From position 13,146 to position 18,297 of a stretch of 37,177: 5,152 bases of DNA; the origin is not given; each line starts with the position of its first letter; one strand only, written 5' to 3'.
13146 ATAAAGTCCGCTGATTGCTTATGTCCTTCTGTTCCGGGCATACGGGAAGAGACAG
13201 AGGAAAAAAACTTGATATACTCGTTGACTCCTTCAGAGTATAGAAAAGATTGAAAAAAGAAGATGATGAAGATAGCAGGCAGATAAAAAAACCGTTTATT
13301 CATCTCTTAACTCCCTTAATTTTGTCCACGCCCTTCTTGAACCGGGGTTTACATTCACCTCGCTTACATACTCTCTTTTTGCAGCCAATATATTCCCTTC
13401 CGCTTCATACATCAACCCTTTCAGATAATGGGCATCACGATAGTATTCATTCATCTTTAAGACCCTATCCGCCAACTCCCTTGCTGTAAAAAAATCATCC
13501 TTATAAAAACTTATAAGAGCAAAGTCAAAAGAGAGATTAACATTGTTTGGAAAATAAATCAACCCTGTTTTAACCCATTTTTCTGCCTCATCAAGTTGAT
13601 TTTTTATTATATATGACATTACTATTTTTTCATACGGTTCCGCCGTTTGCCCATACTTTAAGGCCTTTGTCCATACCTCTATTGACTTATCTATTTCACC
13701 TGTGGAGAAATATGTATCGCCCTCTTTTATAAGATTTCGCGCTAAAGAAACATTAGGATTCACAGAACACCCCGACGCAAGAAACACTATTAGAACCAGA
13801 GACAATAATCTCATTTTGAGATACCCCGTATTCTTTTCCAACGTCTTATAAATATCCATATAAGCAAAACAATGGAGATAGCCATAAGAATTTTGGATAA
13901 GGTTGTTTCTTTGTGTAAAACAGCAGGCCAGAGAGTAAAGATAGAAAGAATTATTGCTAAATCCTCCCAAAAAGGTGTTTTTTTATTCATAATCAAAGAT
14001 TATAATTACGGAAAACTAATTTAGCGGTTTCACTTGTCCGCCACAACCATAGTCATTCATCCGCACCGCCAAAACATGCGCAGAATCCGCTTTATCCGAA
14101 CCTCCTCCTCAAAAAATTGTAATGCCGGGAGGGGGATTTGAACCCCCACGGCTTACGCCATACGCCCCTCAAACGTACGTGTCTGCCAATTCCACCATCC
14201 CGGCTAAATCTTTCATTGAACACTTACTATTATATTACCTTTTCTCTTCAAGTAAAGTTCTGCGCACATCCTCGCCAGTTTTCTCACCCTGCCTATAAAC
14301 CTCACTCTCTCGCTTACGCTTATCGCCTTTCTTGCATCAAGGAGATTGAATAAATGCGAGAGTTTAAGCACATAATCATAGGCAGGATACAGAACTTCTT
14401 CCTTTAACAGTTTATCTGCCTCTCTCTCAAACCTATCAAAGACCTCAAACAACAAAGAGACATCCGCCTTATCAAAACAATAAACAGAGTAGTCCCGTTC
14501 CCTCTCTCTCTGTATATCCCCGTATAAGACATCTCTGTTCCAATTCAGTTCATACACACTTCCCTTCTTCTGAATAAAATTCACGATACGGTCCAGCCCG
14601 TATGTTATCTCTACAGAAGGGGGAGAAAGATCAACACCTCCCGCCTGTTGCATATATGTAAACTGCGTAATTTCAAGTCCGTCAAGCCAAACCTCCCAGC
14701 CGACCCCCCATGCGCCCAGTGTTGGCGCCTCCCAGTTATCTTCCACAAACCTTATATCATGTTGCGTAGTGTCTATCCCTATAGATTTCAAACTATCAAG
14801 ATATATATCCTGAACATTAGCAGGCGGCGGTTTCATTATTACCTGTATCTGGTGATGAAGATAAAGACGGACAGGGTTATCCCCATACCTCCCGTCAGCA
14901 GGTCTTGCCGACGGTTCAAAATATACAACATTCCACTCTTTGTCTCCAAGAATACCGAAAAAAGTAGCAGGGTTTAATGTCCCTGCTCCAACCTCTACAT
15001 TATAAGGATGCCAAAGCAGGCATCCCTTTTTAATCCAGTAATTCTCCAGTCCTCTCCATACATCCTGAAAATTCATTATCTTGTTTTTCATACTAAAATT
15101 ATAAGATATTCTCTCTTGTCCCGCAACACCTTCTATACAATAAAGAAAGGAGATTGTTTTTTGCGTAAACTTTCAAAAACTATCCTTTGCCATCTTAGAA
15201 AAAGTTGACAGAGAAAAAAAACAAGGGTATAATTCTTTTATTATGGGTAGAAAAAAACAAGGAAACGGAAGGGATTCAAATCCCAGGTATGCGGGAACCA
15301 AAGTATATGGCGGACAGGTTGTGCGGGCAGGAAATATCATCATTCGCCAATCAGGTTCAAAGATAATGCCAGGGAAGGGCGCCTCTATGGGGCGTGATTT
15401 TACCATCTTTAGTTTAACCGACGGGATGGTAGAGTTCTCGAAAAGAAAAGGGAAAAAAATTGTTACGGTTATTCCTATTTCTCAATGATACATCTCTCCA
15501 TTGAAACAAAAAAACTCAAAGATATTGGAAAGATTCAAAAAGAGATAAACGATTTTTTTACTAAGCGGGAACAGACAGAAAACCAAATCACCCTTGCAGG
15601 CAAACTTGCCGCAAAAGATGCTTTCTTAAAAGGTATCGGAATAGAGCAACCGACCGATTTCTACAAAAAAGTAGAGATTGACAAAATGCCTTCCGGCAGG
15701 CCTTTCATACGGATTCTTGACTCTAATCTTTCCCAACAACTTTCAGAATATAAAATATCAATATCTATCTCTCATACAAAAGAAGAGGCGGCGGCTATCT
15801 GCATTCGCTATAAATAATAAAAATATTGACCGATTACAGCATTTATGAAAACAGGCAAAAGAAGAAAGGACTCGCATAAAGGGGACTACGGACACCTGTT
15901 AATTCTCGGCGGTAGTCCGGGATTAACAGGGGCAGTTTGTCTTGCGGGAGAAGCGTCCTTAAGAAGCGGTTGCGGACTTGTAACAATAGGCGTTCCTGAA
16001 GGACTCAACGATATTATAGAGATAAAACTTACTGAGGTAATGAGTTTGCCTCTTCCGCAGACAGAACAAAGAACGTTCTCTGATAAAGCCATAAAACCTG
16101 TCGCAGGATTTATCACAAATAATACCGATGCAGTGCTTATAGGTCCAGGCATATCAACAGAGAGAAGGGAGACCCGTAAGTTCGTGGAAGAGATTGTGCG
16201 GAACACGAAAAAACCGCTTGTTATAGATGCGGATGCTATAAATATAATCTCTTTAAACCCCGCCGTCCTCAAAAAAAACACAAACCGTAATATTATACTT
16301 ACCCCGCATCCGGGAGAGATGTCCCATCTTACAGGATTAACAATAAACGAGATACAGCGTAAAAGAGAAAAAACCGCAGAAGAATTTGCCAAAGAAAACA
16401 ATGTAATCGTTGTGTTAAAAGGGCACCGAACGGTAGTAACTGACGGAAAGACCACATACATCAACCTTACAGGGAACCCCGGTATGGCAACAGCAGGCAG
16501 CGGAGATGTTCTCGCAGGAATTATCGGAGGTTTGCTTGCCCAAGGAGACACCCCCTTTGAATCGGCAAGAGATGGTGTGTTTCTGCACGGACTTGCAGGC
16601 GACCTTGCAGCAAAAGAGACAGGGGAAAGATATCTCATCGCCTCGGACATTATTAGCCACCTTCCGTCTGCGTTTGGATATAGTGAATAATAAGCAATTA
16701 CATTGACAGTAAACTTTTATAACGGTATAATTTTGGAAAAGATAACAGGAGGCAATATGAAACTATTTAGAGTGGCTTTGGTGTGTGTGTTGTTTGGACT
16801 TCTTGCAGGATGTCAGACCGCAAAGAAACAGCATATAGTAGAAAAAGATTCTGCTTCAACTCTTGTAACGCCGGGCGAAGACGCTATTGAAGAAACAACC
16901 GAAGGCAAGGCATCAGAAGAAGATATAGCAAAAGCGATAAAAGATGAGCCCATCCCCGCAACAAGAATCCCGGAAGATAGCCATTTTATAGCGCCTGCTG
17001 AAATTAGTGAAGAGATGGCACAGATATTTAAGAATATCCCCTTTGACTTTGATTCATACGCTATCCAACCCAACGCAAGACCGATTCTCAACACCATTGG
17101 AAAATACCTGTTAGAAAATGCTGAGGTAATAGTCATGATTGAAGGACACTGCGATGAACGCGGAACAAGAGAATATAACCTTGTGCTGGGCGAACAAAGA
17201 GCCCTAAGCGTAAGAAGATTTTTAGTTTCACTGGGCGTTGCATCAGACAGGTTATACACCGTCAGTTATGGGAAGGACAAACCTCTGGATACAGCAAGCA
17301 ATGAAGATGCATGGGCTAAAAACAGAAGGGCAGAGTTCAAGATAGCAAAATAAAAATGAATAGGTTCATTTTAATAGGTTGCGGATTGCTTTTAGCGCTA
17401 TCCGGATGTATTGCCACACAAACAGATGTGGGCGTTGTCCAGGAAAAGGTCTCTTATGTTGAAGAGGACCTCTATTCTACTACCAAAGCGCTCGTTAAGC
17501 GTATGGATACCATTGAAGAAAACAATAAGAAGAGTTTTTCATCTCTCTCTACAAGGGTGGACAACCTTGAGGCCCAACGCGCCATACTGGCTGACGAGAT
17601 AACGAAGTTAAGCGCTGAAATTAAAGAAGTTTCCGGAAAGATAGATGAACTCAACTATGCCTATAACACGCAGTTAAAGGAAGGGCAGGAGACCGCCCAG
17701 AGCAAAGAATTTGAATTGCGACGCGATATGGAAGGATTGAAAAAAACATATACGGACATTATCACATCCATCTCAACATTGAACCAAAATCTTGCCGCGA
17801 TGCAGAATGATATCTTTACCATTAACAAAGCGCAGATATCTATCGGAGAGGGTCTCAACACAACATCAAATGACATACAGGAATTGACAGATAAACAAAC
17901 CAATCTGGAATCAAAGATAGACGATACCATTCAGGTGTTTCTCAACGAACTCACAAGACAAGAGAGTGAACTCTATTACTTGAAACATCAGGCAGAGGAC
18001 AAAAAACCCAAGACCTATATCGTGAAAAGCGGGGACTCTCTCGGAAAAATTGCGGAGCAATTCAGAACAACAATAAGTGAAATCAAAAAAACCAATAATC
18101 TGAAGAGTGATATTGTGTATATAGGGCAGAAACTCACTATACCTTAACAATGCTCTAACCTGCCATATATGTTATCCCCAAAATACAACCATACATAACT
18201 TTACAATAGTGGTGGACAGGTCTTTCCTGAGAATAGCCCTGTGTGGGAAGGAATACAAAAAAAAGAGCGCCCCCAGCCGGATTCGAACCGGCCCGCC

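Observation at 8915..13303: Giant fusion: transferrin-receptor/GCPII-like PA+M28 ectodomain that appears to have lost its metal ligands, grafted onto an orphan MacB/FtsX permease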

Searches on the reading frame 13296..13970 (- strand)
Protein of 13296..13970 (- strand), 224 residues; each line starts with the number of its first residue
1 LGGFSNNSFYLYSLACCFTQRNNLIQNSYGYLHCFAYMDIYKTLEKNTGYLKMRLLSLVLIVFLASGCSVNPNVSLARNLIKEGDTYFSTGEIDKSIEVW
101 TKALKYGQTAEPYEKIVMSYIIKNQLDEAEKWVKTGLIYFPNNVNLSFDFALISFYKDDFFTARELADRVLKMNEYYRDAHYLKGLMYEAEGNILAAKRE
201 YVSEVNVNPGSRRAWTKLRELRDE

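Call 7: search_protein_families(library=pfam, proteins=[window:13296-13970:-], max_evalue=1)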
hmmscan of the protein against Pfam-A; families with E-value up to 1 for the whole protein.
window:13296-13970:- (224 aa): 10 families
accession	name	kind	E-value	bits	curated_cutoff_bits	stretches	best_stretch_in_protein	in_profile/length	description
PF07719.23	TPR_2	-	1.4e-09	37.7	27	1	79-106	3-30/34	Tetratricopeptide repeat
PF13181.12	TPR_8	-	8.1e-06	26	25.7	1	79-105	3-29/34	Tetratricopeptide repeat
PF00515.34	TPR_1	-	7.8e-05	22.8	27.8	0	84-105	8-29/34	Tetratricopeptide repeat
PF13414.12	TPR_11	-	7.8e-05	22.7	26.8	1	84-106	1-23/42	TPR repeat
PF13432.12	TPR_16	-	0.00019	22.2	32.7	1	156-197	9-50/65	Tetratricopeptide repeat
PF13428.12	TPR_14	-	0.0021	19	23.5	0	179-218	2-41/44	Tetratricopeptide repeat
PF25575.1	TPR_BSK1_C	-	0.0052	17.1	42.2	1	78-129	43-96/118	Serine/threonine-protein kinase BSK1-like, TPR repeats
PF25063.1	ARM_TT21_C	-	0.025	14.9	35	1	159-202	110-153/209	Tetratricopeptide repeat protein 21 C-terminal ARM domain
PF25062.1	ARM_TT21_N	-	0.067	13.4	40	1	150-201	106-158/222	Tetratricopeptide repeat protein 21 N-terminal ARM repeat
PF14559.12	TPR_19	-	0.15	12.8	25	0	123-142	38-57/68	Tetratricopeptide repeat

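Call 8: search_protein_families(library=ncbifam, proteins=[window:13296-13970:-], max_evalue=1)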
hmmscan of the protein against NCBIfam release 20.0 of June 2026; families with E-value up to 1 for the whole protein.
window:13296-13970:- (224 aa): 11 families
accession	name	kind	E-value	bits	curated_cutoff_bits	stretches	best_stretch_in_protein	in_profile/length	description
TIGR02917.1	PEP_TPR_lipo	equivalog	2.8e-09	35.5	312.2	1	87-212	100-227/899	XrtA/PEP-CTERM system TPR-repeat protein PrsT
TIGR02521.1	type_IV_pilW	equivalog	8.8e-06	25.4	154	2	157-212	44-99/234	type IV pilus biogenesis/stability protein PilW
NF040959.1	MamA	equivalog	0.00072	19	200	1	83-217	43-178/204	magnetosome protein MamA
NF047507.1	TPR_BatC_Lepto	exception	0.00085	18.9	175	1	127-218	41-136/214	TPR repeat-containing protein BatC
NF047371.1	FlcA_CTERM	equivalog_domain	0.002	16.7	300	1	61-185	106-232/646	periplasmic flagellar collar protein FlcA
NF053607.1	CHU_0125_OmpA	equivalog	0.0063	15.1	620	1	57-135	8-78/639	CHU_0125 family OmpA-like outer membrane integrity protein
NF004354.0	PRK05731.2-3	equivalog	0.043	13.2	204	1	74-137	128-190/273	thiamine-phosphate kinase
TIGR02795.1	tol_pal_ybgF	equivalog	0.06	13.9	90.1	1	175-214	36-75/119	tol-pal system protein YbgF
NF033161.1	lipo_LipL41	equivalog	0.078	11.9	400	1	86-114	311-339/358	lipoprotein LipL41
NF033758.1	gliding_GltE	equivalog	0.1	11.6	225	1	127-209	239-321/411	adventurous gliding motility TPR repeat lipoprotein GltE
NF038090.1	IscA_HesB_Se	subfamily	0.15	12.4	85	1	45-95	10-60/101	IscA/HesB family protein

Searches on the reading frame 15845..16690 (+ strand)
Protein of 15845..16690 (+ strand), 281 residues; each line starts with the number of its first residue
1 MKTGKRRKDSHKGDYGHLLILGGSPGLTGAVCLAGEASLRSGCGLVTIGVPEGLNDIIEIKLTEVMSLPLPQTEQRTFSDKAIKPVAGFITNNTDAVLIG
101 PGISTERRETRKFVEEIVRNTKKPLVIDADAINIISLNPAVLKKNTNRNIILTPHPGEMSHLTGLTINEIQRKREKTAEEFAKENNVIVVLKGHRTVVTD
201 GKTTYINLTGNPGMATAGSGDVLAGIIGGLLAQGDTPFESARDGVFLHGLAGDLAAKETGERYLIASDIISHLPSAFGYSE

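Call 18: search_protein_families(library=pfam, proteins=[window:15845-16690:+], max_evalue=0.001)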
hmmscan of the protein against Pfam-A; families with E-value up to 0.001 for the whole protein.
window:15845-16690:+ (281 aa): 3 families
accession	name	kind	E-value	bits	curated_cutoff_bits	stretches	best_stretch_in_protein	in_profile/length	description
PF01256.23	Carb_kinase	-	5.6e-57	193.4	27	1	18-274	1-241/242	NAD(P)H-hydrate dehydratase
PF02110.20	HK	-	7.3e-08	32.5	27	1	157-260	123-227/247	Hydroxyethylthiazole kinase family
PF08543.17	Phos_pyr_kin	-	8.2e-06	25.8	27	1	146-242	117-222/246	Phosphomethylpyrimidine kinase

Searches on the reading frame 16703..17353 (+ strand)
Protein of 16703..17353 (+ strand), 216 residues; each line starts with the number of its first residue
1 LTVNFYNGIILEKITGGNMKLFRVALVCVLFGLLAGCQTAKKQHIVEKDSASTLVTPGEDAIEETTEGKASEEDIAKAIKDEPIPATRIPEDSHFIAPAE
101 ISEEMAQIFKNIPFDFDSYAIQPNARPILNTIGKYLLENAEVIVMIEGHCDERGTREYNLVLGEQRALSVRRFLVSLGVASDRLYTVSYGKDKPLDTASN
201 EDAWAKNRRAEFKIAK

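Call 18: search_protein_families(library=pfam, proteins=[window:16703-17353:+], max_evalue=0.001)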
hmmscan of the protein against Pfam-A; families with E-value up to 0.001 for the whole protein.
window:16703-17353:+ (216 aa): 1 family
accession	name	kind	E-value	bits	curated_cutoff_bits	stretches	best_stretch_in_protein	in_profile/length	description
PF00691.25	OmpA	-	1.1e-22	80.7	27.2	1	114-208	2-98/98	OmpA family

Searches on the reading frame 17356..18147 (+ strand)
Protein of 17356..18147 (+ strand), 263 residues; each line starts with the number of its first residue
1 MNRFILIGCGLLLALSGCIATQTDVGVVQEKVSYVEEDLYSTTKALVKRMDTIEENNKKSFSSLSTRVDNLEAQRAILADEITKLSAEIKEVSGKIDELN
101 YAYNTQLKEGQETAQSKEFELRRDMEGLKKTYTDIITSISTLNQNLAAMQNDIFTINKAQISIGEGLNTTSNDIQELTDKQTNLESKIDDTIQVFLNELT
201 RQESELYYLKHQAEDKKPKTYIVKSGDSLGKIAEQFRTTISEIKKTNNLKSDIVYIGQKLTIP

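Call 18: search_protein_families(library=pfam, proteins=[window:17356-18147:+], max_evalue=0.001)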
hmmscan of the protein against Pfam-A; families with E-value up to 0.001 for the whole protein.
window:17356-18147:+ (263 aa): 5 families
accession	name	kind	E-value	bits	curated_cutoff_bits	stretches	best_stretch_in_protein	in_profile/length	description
PF01476.26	LysM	-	3.4e-15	56.2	20.9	1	221-263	1-43/43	LysM domain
PF23473.1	LysM3_LYK4_5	-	5.7e-07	29.9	29.3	1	220-256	4-40/48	LYK4/5 LysM3 domain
PF10473.14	CENP-F_leu_zip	-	0.00011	22.7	34.5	0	107-214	29-136/140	Leucine-rich repeats of kinetochore protein Cenp-F/LEK1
PF23462.1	LysM3_NFP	-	0.00038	21.4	28.1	0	220-249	4-33/48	NFP LysM3 domain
PF11559.13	ADIP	-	0.00079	20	34.3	0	126-213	62-149/151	Afadin- and alpha -actinin-Binding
